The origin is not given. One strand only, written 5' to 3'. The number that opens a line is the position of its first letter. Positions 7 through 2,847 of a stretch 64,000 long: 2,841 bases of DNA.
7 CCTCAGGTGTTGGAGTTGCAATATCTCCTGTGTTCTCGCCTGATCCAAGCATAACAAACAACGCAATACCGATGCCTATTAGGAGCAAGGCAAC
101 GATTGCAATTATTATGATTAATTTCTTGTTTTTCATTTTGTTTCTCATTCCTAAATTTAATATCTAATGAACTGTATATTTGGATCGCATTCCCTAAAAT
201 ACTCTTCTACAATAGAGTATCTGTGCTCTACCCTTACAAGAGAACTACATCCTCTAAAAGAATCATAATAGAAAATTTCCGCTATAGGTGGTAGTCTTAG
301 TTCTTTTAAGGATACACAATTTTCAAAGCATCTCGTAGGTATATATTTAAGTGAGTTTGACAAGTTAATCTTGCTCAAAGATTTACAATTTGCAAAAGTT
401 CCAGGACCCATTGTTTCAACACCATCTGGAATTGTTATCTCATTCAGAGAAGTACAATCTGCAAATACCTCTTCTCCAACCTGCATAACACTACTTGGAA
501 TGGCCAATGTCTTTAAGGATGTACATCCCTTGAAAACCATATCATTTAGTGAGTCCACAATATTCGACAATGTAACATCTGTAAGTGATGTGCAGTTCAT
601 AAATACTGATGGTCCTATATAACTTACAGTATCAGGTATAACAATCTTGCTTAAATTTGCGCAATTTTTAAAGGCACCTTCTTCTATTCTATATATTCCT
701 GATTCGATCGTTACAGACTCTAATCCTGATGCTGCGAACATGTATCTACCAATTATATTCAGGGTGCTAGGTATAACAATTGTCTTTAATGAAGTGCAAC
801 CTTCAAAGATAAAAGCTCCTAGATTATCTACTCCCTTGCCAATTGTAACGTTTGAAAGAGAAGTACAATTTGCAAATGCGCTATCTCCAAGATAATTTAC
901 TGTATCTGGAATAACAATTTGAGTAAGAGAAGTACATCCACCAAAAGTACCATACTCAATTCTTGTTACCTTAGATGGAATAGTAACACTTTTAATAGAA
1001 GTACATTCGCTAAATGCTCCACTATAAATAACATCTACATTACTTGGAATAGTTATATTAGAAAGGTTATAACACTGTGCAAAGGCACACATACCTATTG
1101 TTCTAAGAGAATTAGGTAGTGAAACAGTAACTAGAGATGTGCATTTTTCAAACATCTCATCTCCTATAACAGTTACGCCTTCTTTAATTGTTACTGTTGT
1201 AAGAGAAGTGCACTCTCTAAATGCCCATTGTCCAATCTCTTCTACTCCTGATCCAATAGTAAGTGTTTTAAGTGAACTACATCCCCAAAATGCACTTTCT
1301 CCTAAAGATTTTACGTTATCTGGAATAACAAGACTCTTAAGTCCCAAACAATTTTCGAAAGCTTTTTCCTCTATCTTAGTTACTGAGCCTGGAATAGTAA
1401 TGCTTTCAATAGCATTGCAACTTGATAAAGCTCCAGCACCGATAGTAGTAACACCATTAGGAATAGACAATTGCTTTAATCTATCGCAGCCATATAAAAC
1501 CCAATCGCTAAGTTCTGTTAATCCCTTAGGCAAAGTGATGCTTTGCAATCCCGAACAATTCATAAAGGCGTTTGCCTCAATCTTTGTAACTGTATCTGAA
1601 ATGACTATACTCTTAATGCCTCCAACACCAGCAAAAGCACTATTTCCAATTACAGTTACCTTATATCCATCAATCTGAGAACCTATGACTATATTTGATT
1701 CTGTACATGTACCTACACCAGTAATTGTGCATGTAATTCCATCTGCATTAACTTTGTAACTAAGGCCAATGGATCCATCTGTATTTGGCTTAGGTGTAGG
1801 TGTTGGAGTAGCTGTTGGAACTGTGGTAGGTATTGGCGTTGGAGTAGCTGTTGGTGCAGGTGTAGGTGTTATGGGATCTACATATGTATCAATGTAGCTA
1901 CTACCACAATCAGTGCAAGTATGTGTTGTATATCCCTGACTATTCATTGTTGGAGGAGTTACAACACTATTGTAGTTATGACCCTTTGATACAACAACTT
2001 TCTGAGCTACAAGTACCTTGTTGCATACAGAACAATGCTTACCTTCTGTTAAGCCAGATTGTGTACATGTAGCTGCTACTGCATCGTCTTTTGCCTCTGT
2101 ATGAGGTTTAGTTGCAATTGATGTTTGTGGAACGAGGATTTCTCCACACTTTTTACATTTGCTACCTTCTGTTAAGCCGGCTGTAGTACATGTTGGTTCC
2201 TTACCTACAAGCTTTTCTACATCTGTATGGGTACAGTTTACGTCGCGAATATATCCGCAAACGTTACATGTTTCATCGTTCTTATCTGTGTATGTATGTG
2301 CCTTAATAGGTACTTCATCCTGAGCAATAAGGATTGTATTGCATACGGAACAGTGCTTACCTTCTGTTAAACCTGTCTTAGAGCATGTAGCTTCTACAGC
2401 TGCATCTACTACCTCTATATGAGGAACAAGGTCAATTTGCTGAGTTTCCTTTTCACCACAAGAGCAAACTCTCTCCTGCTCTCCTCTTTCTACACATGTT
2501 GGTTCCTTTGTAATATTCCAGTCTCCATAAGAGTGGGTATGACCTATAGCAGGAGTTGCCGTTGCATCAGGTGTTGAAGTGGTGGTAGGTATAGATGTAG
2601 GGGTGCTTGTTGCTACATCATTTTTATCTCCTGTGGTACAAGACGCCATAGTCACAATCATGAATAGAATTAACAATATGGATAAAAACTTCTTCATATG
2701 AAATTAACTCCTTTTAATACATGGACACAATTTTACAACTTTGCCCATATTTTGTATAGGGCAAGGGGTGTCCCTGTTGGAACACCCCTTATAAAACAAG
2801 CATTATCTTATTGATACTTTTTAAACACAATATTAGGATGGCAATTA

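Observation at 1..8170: Tandem paralog array of surface proteins with conserved promoter and hairpin cassettes; potential for gene conversion or antigenic variation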

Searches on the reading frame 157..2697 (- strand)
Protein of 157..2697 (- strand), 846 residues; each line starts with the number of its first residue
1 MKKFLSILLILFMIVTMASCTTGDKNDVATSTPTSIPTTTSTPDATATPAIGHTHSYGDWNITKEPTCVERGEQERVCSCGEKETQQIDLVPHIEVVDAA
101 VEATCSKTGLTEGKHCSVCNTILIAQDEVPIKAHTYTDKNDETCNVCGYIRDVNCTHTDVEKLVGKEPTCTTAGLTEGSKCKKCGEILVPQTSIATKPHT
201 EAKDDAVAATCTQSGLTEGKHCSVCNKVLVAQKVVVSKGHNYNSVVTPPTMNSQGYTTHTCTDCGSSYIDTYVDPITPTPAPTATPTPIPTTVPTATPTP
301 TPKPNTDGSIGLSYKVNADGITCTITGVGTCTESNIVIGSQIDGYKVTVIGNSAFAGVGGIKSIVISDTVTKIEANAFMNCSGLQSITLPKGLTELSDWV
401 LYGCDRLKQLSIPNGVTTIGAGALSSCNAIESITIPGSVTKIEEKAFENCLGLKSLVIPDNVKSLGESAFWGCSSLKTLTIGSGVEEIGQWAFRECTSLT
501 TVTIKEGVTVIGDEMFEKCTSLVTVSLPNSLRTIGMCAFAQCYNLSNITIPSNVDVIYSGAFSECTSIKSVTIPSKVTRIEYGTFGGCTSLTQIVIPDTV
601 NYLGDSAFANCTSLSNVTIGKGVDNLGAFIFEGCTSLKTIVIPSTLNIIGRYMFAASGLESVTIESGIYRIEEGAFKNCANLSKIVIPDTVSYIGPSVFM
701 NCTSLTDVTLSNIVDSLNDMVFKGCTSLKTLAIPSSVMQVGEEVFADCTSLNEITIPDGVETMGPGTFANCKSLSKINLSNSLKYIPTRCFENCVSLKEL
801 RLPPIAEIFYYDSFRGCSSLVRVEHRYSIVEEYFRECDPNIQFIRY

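Call 17: search_protein_families(library=pfam, proteins=[window:157-2697:-], max_evalue=0.01)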
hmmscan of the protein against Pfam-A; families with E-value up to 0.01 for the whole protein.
window:157-2697:- (846 aa): 4 families
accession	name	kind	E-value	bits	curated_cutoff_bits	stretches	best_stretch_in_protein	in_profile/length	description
PF13306.12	LRR_5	-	2.7e-138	454.4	27.7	4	465-592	3-127/127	BspA type Leucine rich repeat region (6 copies)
PF13855.12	LRR_8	-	4.2e-27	94.1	27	2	762-802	15-56/61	Leucine rich repeat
PF23952.1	LRR_EndoS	-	7.9e-10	39.4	27.9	0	439-505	47-114/116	Endo-beta-N-acetylglucosaminidase EndoS LRR domain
PF12799.13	LRR_4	-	3.6e-07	30.7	27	0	772-802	1-30/44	Leucine Rich repeats (2 copies)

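Call 18: search_protein_families(library=ncbifam, proteins=[window:157-2697:-], max_evalue=0.01)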
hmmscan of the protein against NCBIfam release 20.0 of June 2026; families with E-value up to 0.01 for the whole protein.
window:157-2697:- (846 aa): 4 families
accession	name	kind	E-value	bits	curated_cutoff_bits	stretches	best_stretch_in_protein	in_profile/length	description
NF047961.1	adhesin_HupY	equivalog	7.4e-46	156.7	1250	5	542-677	185-319/978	leucine-rich repeat adhesin HupY/LrrG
NF045861.1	glide_Gli349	exception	4.7e-26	89.9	1750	4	476-541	2679-2743/3169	gliding machinery surface structure protein Gli349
TIGR02167.2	Liste_lipo_26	repeat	7e-09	35.2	30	0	767-781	1-15/26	PARCEL repeat-containing surface protein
NF033845.1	MSCRAMM_ClfB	exception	0.009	14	999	0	264-308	532-576/871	MSCRAMM family adhesin clumping factor ClfB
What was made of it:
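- Closest known: BspA-type leucine-rich-repeat surface proteins. Different: NCBIfam HupY/LrrG and Gli349 score far below their cut-offs (157 against 1250 bits), so these are not equivalogs (call 18).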

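Call 19: find_encoding_contigs(protein=window:157-2697:-, flank=10000, max_places=10)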
Protein window:157-2697:- (846 aa): 2 contigs read that carry it; 2 places shown.
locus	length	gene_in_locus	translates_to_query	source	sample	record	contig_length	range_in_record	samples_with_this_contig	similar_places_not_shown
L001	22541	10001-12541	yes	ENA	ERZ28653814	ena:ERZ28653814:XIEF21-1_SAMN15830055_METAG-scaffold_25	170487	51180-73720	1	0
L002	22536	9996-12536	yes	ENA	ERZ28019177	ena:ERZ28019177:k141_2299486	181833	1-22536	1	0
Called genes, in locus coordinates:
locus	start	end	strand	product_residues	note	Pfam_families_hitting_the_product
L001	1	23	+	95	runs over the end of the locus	PF00166:Cpn10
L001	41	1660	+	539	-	PF00118:Cpn60_TCP1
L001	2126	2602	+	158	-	PF04073:tRNA_edit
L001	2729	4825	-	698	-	PF07581:Glug (faint)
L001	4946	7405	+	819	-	PF13306:LRR_5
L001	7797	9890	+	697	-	-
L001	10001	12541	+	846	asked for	-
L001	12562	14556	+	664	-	-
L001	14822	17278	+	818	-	-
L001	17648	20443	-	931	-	-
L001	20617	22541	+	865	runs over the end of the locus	PF00005:ABC_tran, PF02463:SMC_N (weak), PF02687:FtsX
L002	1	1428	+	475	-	?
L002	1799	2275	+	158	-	PF04073:tRNA_edit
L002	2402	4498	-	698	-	PF07581:Glug (faint)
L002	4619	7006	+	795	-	PF13306:LRR_5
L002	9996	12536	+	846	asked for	-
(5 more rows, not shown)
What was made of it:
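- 157..2697 (-): Gene C, 846 aa. It has a lipobox-like signal, four Cys-rich modules, a Pro/Thr linker and a long BspA-type LRR_5 domain. The protein is identical in two assemblies (call 19).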

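Call 37: find_homologous_proteins(query=L001:12562-14556:+, max_evalue=1e-20)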
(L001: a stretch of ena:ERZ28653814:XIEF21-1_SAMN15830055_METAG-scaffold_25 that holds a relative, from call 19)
Query L001:12562-14556:+ (664 aa): 3480 proteins with E <= 1e-20 among 8000 candidates; the best 120 are listed.
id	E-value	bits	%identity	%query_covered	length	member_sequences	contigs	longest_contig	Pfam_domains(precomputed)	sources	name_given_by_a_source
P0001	4.4e-242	823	36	73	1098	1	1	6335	PF13306.13,PF07775.17,PF13855.13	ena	-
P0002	4.9e-218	744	37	89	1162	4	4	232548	PF16250.11,PF13306.13,PF13855.13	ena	-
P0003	4.5e-216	737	35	87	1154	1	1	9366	PF13306.13,PF12799.14,PF13855.13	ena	-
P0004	5.9e-211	721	36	90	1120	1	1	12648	PF13306.13,PF05725.19,PF13855.13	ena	-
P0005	8.5e-201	687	33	84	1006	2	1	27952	PF13306.13,PF13855.13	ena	-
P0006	2.9e-193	662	45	34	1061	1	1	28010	PF24973.2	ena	-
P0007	1.1e-192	660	37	84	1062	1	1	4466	PF13306.13,PF05725.19,PF13855.13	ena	-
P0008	2.6e-192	659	37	68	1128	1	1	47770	PF13306.13,PF13855.13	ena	-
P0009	9.8e-189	647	36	88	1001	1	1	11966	PF13306.13,PF13855.13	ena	-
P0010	4.0e-184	632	35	63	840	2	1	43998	PF13306.13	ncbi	-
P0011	2.3e-183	629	33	79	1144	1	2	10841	PF13306.13,PF13855.13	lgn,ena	-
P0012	2.2e-179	616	32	90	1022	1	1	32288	PF13306.13,PF24973.2,PF12799.14,PF13855.13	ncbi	-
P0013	3.6e-179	616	33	90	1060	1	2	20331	PF13306.13,PF13855.13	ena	-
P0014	1.8e-177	610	38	89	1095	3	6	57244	PF13306.13,PF13855.13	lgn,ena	-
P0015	5.9e-176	605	38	51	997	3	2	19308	PF13306.13,PF19770.5,PF05725.19,PF13855.13,PF23952.2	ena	-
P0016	3.0e-175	603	34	93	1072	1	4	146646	PF13306.13,PF13855.13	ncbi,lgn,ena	-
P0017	5.3e-175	602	42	49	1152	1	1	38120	PF13306.13,PF05725.19,PF13855.13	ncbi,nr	ncbi:MAG: leucine-rich repeat domain-containing protein [Acutalibacteraceae bacterium]|nr:leucine-ri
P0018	2.1e-174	600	32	83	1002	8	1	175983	PF13306.13,PF13855.13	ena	-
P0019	6.3e-171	588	35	87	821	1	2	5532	PF13306.13,PF24973.2,PF05725.19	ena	-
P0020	3.8e-170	586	37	94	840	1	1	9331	PF06677.19,PF13306.13,PF13855.13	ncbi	-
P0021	5.0e-168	579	33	94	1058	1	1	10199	PF13306.13,PF12799.14,PF13855.13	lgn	-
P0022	4.8e-167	575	37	95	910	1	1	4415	PF13306.13,PF13855.13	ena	-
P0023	1.2e-166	574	36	90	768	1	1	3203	PF13306.13,PF24973.2,PF05725.19,PF13855.13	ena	-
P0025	3.0e-163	563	33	90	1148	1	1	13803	PF13306.13,PF13855.13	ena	-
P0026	6.2e-163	562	40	48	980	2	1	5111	PF13306.13,PF19770.5,PF05725.19,PF13855.13,PF23952.2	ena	-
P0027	1.8e-162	560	55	27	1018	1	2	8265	PF13306.13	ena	-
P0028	9.2e-162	558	34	91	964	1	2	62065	PF13306.13,PF13855.13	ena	-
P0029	6.0e-160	552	40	45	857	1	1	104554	PF13306.13,PF13855.13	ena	-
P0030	2.2e-159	550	36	52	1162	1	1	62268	PF13306.13,PF25059.2,PF19770.5,PF13855.13,PF00041.28,PF23952.2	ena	-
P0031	4.5e-159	549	52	29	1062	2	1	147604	PF13306.13,PF12799.14,PF13855.13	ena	-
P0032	7.0e-159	548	38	80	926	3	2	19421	PF13306.13,PF13855.13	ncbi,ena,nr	ncbi:MAG: leucine-rich repeat domain-containing protein [Clostridia bacterium]|nr:leucine-rich repea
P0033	1.8e-158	547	35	44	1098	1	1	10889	PF13306.13,PF13855.13,PF00041.28,PF23952.2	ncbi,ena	-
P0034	3.4e-158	546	32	84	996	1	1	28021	PF13306.13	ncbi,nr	ncbi:MAG: leucine-rich repeat domain-containing protein [Clostridia bacterium]|nr:leucine-rich repea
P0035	3.4e-158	546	32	88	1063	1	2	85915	PF13306.13,PF12799.14,PF13855.13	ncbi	-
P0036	7.5e-158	545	31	75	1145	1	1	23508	PF13306.13,PF05725.19,PF13855.13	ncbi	-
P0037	4.4e-157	543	33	90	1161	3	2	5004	PF13306.13,PF13855.13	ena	-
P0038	1.1e-155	538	41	98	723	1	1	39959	PF13306.13,PF13855.13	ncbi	-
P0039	1.1e-155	538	35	88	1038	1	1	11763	PF13306.13,PF12799.14,PF13855.13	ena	-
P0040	1.4e-155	538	38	52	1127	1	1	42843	PF21605.4,PF13306.13,PF25059.2,PF05725.19,PF13855.13,PF00041.28,PF23952.2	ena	-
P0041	1.6e-155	537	38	50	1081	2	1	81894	PF13306.13,PF05725.19,PF13855.13,PF00041.28,PF23952.2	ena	-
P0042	2.1e-155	537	35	79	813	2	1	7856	PF13306.13,PF13855.13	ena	-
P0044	8.2e-155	535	36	83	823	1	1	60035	PF13306.13,PF13855.13,PF18614.8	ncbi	-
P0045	1.5e-154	534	33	89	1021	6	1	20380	PF19335.6,PF13306.13,PF13855.13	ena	-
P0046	1.6e-154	534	37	92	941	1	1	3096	PF13306.13,PF13855.13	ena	-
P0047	4.0e-154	533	36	46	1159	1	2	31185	PF13306.13,PF12799.14,PF13855.13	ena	-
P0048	1.1e-152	528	36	50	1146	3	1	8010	PF13306.13,PF10660.15,PF05725.19,PF12799.14,PF13855.13,PF00041.28,PF23952.2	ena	-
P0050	4.9e-151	523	37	86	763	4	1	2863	PF13306.13,PF13855.13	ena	-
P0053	2.1e-148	514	34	89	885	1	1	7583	PF13306.13,PF13855.13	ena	-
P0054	6.7e-148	512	37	87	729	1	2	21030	PF13306.13,PF13855.13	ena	-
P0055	1.6e-147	511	33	52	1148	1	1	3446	PF13306.13,PF13855.13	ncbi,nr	ncbi:MAG: leucine-rich repeat domain-containing protein, partial [Ruminococcus flavefaciens]|nr:leuc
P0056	2.1e-147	511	34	99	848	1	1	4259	PF13306.13,PF05725.19,PF13855.13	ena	-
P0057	7.1e-147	509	31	87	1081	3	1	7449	PF13306.13,PF13855.13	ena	-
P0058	1.0e-146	508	33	89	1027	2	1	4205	PF13306.13,PF13855.13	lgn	-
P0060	4.1e-146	506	36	86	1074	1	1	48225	PF13306.13,PF13855.13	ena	-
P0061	1.0e-144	502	29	85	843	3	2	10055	PF13306.13,PF13855.13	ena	-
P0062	1.2e-144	501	39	90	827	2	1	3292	PF13306.13,PF13855.13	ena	-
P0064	2.6e-144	500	33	88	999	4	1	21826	PF13306.13,PF13855.13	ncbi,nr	ncbi:MAG: leucine-rich repeat domain-containing protein [Clostridia bacterium]|nr:leucine-rich repea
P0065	3.3e-144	500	33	91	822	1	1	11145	PF13306.13,PF12799.14,PF13855.13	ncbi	-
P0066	3.5e-144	500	37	84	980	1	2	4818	PF13306.13,PF13855.13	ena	-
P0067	1.1e-143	498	37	90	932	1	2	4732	PF13306.13,PF05725.19,PF12799.14,PF13855.13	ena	-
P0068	2.2e-143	497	33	89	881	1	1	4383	PF13306.13,PF13855.13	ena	-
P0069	2.7e-143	497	31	85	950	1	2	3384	PF13306.13,PF13855.13,PF23952.2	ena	-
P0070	4.0e-143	496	36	89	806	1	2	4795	PF13306.13,PF13855.13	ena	-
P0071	5.7e-143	496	35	52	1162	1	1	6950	PF13306.13,PF13855.13,PF00041.28,PF23952.2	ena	-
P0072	1.6e-141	491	35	52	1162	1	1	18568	PF13306.13,PF05725.19,PF13855.13,PF00041.28,PF23952.2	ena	-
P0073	2.1e-141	491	42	70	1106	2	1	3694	PF13306.13,PF24973.2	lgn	-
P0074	2.3e-141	491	34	88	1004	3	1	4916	PF13306.13,PF05725.19,PF13855.13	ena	-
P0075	4.5e-141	490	38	43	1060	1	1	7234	PF13306.13,PF05725.19,PF13855.13,PF23952.2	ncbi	-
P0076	1.0e-140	488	31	92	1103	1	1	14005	PF13306.13,PF13855.13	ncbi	-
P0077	1.8e-140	488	36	90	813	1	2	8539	PF13306.13,PF12799.14,PF13855.13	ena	-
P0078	3.1e-140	487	36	52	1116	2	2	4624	PF13306.13,PF13855.13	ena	-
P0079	5.4e-140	486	41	41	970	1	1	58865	PF21605.4,PF13306.13,PF25059.2,PF05725.19,PF13855.13,PF00041.28,PF23952.2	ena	-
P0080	5.5e-140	486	43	44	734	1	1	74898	PF13306.13,PF05725.19,PF13855.13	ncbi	-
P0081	2.2e-139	484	34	52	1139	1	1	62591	PF13306.13,PF25059.2,PF05725.19,PF13855.13,PF00041.28,PF23952.2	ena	-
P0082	4.4e-139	483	34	48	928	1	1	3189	PF13306.13,PF00404.25,PF13855.13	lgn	-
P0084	9.5e-139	482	35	45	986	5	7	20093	PF09479.17,PF13306.13,PF12799.14,PF13855.13,PF23952.2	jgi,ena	-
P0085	1.0e-138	482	37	78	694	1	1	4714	PF13306.13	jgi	-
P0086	1.2e-138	482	38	53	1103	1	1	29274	PF21605.4,PF13306.13,PF25059.2,PF13855.13,PF00041.28,PF23952.2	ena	-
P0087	2.5e-138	481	38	47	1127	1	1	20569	PF13306.13,PF05725.19,PF13855.13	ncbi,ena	-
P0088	4.7e-138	480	35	52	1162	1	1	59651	PF21605.4,PF13306.13,PF13855.13,PF00041.28,PF23952.2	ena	-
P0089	5.0e-138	480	35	52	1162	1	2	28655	PF21605.4,PF13306.13,PF25059.2,PF13855.13,PF00041.28,PF23952.2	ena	-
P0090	6.9e-138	479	31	45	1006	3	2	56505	PF13306.13,PF13855.13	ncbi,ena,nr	ncbi:MAG: leucine-rich repeat domain-containing protein [Clostridia bacterium]|nr:leucine-rich repea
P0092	1.2e-137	478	40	60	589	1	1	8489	PF13306.13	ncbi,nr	ncbi:MAG: leucine-rich repeat domain-containing protein, partial [Clostridia bacterium]|nr:leucine-r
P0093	1.6e-137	478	34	74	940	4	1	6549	PF13306.13,PF13855.13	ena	-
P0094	9.2e-137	475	35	52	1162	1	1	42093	PF21605.4,PF13306.13,PF13855.13,PF00041.28,PF23952.2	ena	-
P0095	1.1e-136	475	33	87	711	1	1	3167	PF13306.13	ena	-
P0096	1.4e-136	475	35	60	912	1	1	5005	PF13306.13,PF13855.13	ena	-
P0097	1.7e-136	474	35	93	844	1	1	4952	PF13306.13,PF13855.13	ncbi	-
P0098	2.1e-136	474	35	97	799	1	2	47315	PF13306.13,PF13855.13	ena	-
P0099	2.7e-136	474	38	76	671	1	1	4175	PF13306.13,PF05725.19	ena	-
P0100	2.7e-136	474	35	52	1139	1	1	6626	PF21605.4,PF13306.13,PF25059.2,PF05725.19,PF13855.13,PF00041.28,PF23952.2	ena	-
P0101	2.8e-136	474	34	80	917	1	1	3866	PF13306.13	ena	-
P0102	5.1e-136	473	38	34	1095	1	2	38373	PF13306.13,PF12799.14,PF13855.13,PF23952.2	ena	-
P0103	6.5e-136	473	44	55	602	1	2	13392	PF13306.13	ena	-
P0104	2.9e-135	470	38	48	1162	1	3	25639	PF21605.4,PF13306.13,PF25059.2,PF05725.19,PF13855.13,PF00041.28,PF23952.2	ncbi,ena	-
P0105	5.6e-135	469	31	68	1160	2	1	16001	PF13306.13,PF00404.25,PF12799.14,PF13855.13,PF23952.2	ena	-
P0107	1.7e-134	468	30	91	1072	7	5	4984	PF13306.13,PF13855.13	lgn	-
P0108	3.0e-134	467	35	51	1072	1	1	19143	PF13306.13,PF12799.14,PF13855.13,PF23952.2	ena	-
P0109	3.3e-134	467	37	89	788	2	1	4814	PF13306.13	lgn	-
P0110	4.7e-134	466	29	83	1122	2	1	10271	PF13306.13,PF13855.13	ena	-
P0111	9.2e-134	465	35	64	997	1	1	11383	PF13306.13,PF13855.13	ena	-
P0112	9.6e-134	465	37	92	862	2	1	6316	PF13306.13,PF13855.13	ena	-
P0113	3.8e-133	463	31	88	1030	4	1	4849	PF13306.13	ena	-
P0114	1.3e-132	462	36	38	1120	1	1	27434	PF13306.13,PF00404.25,PF05725.19,PF13855.13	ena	-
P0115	1.6e-132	461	42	37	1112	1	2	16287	PF13306.13,PF13855.13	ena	-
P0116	2.5e-132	461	36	41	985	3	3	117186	PF13306.13,PF13855.13,PF23952.2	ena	-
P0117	6.5e-132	459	32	46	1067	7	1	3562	PF13306.13,PF13855.13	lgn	-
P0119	1.3e-131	458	33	85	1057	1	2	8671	PF13306.13,PF13855.13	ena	-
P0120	2.5e-131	457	37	96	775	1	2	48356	PF13306.13,PF13855.13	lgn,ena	-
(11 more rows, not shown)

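Call 42: find_related_loci(query=window:157-2697:-, collection=metagenome_contigs, flank=10000)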
Query window:157-2697:- (846 aa) in metagenome_contigs; peptide patterns used: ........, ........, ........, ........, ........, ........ (x = any residue, [..] = any of these).
413 stretches matched a pattern; 23 encode a relative of the query (tblastn E <= 1e-3); 23 distinct loci.
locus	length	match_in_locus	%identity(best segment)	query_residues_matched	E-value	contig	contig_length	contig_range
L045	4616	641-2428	34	1-829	2e-81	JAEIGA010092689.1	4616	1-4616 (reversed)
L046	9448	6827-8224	38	64-846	6e-79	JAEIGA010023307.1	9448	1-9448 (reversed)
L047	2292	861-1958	42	341-820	1e-81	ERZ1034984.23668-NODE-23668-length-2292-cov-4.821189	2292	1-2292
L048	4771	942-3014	31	321-838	4e-66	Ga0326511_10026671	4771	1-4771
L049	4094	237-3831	35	304-838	5e-66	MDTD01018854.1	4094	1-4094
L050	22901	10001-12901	29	335-846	2e-57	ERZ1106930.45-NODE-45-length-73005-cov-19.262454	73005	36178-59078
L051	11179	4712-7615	26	347-840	3e-42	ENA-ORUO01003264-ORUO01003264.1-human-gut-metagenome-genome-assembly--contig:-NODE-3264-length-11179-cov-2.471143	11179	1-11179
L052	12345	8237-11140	26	347-840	1e-42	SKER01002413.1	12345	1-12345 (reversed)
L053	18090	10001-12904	26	347-840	1e-41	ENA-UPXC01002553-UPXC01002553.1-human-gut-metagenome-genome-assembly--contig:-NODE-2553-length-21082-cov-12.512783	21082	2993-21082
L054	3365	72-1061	30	338-826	1e-35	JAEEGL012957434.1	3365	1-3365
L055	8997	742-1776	29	347-824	5e-33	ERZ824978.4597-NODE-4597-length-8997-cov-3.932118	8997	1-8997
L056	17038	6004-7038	29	347-824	2e-33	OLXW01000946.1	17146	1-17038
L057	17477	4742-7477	25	350-832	2e-27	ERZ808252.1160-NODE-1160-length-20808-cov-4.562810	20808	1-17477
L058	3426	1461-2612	29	344-846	5e-26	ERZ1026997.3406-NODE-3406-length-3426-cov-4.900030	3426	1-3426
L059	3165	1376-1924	33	344-820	1e-25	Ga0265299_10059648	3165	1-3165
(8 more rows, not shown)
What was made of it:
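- Tried and rejected: The metagenome_contigs scan with protein C found nothing above 42% identity (call 42).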
